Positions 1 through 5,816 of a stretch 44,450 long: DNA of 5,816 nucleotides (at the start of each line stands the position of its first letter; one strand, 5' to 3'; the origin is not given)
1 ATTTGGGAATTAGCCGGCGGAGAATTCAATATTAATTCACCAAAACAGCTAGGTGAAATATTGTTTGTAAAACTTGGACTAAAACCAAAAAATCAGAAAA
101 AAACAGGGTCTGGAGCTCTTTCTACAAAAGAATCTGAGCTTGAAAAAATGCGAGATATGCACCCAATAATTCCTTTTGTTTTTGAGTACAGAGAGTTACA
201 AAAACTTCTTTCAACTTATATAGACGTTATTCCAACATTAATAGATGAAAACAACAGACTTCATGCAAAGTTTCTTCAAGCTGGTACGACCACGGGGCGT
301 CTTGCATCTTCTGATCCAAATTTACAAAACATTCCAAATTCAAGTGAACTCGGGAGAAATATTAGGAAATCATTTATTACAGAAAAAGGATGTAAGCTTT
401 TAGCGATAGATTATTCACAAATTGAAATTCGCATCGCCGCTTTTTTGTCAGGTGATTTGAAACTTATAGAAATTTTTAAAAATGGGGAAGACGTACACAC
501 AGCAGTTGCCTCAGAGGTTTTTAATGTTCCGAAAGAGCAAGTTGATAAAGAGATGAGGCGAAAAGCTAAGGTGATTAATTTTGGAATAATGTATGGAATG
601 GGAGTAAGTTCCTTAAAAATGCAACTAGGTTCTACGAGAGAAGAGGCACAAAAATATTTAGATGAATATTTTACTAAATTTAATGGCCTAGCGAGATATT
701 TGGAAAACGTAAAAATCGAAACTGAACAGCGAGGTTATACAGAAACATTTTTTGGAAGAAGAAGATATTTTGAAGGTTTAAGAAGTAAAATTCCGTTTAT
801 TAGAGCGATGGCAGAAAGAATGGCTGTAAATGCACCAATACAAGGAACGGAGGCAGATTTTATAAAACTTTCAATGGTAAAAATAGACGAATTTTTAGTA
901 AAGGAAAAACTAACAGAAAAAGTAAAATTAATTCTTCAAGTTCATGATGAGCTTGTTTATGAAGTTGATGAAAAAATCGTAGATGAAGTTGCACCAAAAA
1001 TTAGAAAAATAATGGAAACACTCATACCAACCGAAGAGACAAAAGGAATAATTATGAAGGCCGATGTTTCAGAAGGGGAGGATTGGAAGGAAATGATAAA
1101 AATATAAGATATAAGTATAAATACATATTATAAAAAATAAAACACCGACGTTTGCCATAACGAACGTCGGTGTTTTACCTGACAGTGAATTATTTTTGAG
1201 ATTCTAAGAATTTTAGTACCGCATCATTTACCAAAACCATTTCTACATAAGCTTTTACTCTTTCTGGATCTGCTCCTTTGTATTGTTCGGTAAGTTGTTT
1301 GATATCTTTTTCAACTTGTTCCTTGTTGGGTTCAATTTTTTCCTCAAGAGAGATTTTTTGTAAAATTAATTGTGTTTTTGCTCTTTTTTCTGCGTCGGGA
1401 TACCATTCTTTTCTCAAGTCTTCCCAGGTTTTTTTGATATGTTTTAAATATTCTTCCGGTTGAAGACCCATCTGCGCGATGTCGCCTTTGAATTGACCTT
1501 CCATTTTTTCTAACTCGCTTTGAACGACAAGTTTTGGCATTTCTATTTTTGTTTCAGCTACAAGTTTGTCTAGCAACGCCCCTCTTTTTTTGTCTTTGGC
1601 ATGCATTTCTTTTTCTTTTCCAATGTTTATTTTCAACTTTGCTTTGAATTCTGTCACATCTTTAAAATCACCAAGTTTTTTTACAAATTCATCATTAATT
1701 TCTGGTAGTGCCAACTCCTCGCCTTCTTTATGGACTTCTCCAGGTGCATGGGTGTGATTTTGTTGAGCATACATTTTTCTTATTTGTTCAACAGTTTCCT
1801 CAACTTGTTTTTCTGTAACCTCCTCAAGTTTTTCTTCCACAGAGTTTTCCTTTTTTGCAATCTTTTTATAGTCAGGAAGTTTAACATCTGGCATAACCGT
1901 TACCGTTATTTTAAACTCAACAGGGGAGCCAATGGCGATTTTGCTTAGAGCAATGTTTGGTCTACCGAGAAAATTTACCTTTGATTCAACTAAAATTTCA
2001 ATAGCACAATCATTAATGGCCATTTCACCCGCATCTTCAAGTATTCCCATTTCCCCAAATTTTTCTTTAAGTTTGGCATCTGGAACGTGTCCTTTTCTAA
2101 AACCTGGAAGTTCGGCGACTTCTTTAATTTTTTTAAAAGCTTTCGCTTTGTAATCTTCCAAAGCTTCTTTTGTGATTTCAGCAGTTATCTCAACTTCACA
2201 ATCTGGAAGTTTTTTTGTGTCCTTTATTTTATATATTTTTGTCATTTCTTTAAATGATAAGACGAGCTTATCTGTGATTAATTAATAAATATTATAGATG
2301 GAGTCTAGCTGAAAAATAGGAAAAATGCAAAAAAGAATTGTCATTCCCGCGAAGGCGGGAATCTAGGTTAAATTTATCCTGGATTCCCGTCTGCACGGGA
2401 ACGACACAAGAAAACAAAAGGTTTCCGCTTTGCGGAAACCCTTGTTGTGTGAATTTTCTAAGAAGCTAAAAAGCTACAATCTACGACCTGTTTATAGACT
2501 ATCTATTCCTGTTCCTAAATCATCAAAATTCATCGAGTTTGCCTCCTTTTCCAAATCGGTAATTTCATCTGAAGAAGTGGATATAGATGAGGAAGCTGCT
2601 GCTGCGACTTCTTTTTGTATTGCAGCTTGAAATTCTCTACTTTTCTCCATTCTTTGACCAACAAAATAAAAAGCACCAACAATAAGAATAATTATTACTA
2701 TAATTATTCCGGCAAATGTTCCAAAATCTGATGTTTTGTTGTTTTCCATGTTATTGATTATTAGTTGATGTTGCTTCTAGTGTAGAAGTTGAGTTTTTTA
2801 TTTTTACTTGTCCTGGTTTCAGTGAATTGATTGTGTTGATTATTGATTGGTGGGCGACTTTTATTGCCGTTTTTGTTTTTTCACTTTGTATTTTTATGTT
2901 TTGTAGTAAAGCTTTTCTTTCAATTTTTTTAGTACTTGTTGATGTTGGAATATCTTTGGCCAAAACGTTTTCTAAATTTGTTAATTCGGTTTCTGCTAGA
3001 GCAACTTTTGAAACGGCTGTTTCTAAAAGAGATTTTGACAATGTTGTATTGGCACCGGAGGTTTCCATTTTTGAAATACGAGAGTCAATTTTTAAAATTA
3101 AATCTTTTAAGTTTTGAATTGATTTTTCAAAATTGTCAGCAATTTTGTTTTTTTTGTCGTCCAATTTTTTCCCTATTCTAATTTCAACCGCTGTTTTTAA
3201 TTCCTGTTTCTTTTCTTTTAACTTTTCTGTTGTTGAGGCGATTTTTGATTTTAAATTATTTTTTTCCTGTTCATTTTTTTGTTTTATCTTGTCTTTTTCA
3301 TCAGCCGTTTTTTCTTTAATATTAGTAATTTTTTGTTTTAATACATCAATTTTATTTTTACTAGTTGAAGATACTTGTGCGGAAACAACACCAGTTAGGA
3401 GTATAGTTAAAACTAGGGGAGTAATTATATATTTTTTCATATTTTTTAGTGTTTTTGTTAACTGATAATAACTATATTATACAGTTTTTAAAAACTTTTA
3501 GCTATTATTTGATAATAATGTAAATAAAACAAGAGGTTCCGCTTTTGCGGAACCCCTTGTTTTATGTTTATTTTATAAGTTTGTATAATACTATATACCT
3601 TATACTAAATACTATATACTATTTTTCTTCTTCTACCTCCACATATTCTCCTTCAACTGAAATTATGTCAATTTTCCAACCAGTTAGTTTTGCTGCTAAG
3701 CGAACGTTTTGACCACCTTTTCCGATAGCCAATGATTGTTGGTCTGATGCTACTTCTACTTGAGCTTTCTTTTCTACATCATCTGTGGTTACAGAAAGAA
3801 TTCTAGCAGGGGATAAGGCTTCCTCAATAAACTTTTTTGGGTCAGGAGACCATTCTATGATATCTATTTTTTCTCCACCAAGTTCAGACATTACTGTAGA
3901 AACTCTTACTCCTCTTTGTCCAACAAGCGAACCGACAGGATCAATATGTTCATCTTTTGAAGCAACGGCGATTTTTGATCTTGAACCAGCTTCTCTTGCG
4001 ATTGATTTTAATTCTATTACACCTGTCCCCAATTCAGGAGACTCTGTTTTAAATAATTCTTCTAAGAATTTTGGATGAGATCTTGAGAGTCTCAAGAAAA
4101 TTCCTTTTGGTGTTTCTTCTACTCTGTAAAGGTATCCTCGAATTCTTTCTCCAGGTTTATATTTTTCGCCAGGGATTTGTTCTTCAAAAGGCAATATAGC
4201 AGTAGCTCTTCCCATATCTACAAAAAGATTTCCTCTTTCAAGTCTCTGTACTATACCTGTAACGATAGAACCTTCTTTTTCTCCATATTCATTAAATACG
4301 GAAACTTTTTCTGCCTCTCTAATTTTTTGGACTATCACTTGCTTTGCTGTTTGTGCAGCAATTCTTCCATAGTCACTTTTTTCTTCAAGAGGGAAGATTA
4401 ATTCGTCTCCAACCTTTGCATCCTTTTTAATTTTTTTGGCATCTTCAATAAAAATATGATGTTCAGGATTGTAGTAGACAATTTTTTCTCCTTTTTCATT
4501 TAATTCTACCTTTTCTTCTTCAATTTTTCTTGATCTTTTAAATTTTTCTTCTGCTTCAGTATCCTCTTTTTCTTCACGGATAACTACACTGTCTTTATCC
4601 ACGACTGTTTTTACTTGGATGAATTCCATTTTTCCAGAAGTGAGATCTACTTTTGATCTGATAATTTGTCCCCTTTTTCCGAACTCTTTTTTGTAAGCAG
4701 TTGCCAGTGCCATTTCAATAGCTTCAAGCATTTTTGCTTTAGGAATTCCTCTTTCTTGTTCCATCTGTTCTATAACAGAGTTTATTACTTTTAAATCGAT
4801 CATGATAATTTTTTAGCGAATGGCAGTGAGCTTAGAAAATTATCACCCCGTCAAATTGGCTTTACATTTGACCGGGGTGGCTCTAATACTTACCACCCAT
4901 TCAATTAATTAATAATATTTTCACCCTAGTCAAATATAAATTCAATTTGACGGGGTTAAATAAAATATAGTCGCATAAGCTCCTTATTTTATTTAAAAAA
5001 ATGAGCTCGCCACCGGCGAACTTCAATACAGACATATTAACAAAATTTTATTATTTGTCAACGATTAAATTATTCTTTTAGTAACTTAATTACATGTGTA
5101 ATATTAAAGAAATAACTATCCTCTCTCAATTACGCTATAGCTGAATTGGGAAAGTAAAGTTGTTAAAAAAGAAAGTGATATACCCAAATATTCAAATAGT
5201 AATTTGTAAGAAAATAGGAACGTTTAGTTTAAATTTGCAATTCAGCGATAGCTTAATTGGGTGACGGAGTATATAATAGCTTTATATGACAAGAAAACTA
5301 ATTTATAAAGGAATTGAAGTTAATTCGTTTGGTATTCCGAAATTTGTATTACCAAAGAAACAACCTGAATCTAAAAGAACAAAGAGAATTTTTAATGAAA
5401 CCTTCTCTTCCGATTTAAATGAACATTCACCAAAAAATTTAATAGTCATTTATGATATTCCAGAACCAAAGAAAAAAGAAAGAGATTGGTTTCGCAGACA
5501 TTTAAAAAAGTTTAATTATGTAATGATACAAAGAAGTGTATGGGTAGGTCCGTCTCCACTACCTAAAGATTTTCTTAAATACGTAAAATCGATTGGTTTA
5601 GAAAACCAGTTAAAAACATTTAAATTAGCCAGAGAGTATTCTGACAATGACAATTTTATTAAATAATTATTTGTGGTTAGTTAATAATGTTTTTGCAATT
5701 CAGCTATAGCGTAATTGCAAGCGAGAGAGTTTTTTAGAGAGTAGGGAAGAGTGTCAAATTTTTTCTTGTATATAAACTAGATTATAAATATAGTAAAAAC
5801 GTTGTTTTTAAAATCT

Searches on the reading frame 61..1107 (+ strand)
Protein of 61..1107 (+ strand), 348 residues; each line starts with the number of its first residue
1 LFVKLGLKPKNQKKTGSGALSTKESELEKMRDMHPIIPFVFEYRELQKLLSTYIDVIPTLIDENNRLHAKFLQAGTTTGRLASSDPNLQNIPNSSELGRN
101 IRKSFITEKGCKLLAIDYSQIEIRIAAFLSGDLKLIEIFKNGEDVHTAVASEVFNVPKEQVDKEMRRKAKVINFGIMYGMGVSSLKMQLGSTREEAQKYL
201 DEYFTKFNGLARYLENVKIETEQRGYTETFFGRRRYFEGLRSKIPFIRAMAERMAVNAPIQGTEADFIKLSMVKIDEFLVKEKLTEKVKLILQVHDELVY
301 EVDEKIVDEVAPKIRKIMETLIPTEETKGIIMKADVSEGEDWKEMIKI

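Call 6: search_protein_families(library=pfam, proteins=[window:61-1107:+], max_evalue=0.01)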
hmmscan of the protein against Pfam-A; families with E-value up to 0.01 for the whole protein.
window:61-1107:+ (348 aa): 2 families
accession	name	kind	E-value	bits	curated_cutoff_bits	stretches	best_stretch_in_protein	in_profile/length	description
PF00476.26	DNA_pol_A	-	4.9e-122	408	34.3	1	2-344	43-381/381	DNA polymerase family A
PF00038.26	Filament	-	0.0067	16.5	40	0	167-308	41-153/313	Intermediate filament protein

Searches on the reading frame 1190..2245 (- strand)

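Call 6: search_protein_families(library=pfam, proteins=[window:1190-2245:-], max_evalue=0.01)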
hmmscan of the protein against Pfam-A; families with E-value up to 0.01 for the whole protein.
window:1190-2245:- (351 aa): 3 families
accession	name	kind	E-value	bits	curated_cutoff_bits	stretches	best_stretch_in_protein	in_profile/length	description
PF05698.19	Trigger_C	-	2.1e-29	103.1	22.7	1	197-335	2-139/162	Bacterial trigger factor protein (TF) C-terminus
PF05697.18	Trigger_N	-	4.1e-27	95.7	22.2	1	10-155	5-144/144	Bacterial trigger factor protein (TF)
PF08982.17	AtaL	-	0.0016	18.6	27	1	99-160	80-141/143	Acetylaranotin biosynthesis cluster protein L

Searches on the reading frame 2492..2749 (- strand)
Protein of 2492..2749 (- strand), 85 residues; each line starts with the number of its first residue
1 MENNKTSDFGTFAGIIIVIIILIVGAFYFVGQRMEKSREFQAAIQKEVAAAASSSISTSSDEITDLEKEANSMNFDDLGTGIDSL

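Call 6: search_protein_families(library=pfam, proteins=[window:2492-2749:-], max_evalue=0.01)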
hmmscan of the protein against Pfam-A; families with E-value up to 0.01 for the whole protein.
window:2492-2749:- (85 aa): 1 family
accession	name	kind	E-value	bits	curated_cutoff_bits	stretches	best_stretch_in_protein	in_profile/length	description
PF14221.11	DUF4330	-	0.0068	17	27.6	1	14-74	20-79/167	Domain of unknown function (DUF4330)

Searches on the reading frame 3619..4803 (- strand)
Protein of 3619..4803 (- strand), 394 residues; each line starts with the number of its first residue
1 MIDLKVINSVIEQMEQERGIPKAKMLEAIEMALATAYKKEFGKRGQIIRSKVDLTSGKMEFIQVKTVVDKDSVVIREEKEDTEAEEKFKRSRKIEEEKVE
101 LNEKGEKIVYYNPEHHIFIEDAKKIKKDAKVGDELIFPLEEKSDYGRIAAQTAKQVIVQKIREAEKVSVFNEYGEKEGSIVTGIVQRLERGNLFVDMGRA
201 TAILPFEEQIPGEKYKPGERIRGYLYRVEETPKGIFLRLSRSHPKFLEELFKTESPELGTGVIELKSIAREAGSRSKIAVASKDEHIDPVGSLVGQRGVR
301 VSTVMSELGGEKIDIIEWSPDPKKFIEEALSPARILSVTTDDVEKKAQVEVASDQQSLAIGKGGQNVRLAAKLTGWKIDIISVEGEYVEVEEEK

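Call 6: search_protein_families(library=pfam, proteins=[window:3619-4803:-], max_evalue=0.01)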
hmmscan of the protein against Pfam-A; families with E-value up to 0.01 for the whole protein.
window:3619-4803:- (394 aa): 5 families
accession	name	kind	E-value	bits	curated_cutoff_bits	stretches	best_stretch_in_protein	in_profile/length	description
PF08529.16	NusA_N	-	8.5e-29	100.6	23.8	1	9-166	4-118/119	NusA N-terminal domain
PF13184.12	KH_5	-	1.4e-28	99.2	27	1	272-339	1-68/69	NusA-like KH domain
PF00575.29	S1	-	8.4e-09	36.1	22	1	176-238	3-72/74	S1 RNA binding domain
PF23095.1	KH_NusA_C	-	4.2e-06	27.2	34.2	1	348-380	2-34/59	Transcription termination/antitermination protein NusA, KH domain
PF00013.35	KH_1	-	4.6e-05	23.5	21.5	0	348-384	3-38/66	KH domain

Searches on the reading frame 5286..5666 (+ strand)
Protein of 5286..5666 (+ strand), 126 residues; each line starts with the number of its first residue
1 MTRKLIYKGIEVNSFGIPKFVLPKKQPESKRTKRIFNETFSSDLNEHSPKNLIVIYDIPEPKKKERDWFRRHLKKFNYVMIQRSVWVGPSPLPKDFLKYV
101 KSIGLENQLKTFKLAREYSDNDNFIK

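Call 6: search_protein_families(library=pfam, proteins=[window:5286-5666:+], max_evalue=0.01)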
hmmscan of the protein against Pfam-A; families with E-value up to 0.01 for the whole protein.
window:5286-5666:+ (126 aa): 2 families
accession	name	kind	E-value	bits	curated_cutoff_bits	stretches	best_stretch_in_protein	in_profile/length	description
PF20803.2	PaaX_M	-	2.1e-14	53.8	24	1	53-118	10-75/83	PaaX protein central Cas2-like domain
PF09827.14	CRISPR_Cas2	-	6.9e-07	29.8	23.8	1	52-103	3-50/74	CRISPR associated protein Cas2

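Call 39: search_protein_families(library=phrogs, proteins=[window:5286-5666:+], max_evalue=0.1)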
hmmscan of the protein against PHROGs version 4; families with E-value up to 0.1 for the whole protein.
window:5286-5666:+ (126 aa): 0 families
